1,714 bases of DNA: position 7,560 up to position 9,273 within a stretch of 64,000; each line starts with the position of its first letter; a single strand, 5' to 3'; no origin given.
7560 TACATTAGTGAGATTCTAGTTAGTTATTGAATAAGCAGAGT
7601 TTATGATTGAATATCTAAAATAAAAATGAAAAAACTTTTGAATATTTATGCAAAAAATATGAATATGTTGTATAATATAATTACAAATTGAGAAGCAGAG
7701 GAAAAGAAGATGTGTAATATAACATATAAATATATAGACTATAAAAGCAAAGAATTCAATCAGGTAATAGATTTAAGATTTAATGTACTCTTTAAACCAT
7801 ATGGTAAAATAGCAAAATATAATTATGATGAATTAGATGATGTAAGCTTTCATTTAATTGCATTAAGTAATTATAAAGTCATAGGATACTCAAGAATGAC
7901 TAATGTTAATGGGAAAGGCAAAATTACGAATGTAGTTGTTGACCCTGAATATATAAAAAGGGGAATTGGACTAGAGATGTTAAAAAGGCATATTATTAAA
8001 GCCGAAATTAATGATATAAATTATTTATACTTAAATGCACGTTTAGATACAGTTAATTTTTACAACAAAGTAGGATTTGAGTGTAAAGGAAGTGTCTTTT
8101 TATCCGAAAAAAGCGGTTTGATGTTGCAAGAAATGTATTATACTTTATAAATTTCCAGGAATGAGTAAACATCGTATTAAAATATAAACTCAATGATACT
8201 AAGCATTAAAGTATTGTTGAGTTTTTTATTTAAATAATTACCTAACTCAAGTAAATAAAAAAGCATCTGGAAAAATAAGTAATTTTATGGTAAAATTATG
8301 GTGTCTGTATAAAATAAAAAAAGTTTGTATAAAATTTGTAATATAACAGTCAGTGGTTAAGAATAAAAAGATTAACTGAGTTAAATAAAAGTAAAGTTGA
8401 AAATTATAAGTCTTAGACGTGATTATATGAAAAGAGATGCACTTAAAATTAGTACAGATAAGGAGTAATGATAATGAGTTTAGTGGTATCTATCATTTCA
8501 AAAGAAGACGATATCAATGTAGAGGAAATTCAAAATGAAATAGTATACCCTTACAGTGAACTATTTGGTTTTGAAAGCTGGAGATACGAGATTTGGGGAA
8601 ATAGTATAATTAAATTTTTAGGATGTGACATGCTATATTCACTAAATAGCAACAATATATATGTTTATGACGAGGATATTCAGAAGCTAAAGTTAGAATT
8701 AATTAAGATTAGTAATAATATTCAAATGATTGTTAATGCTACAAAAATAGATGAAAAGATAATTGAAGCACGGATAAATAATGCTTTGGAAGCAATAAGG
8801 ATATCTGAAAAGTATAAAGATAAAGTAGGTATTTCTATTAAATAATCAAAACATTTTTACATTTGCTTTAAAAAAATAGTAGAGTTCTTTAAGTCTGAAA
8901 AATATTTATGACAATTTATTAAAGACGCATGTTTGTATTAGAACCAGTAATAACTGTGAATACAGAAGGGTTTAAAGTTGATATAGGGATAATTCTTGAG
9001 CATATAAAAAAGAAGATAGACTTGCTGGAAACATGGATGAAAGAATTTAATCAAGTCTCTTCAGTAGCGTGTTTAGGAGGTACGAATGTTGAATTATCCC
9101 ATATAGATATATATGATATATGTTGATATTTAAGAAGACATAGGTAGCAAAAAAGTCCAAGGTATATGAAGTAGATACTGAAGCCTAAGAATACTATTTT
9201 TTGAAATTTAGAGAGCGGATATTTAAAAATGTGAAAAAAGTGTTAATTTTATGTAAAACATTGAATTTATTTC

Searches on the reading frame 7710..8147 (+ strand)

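Call 9: search_protein_families(library=pfam, proteins=[window:7710-8147:+], max_evalue=0.01)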
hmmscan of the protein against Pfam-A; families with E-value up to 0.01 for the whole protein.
window:7710-8147:+ (146 aa): 4 families
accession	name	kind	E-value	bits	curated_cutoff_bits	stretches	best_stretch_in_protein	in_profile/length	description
PF13673.13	Acetyltransf_10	-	1e-10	42.1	23.6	1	46-145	31-127/128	Acetyltransferase (GNAT) domain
PF13508.13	Acetyltransf_7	-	6.5e-10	39.7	27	1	48-124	5-83/84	Acetyltransferase (GNAT) domain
PF00583.31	Acetyltransf_1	-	7.9e-10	39.5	20.7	1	30-123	18-116/116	Acetyltransferase (GNAT) family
PF13527.13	Acetyltransf_9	-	0.00017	22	25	1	13-124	7-125/127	Acetyltransferase (GNAT) domain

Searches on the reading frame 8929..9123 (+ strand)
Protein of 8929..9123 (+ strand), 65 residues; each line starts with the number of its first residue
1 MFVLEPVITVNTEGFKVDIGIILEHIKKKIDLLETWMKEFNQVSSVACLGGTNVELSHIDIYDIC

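Call 9: search_protein_families(library=pfam, proteins=[window:8929-9123:+], max_evalue=0.01)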
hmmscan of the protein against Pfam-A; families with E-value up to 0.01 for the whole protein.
window:8929-9123:+ (65 aa): 0 families

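Call 24: search_protein_families(library=padloc, proteins=[window:8929-9123:+], max_evalue=0.01)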
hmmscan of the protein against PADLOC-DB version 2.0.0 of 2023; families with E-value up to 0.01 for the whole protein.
window:8929-9123:+ (65 aa): 1 family
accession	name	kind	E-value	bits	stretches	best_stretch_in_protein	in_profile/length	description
PDLC02972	SWIM_XIII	-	1.6e-12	44.8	1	8-65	170-227/509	-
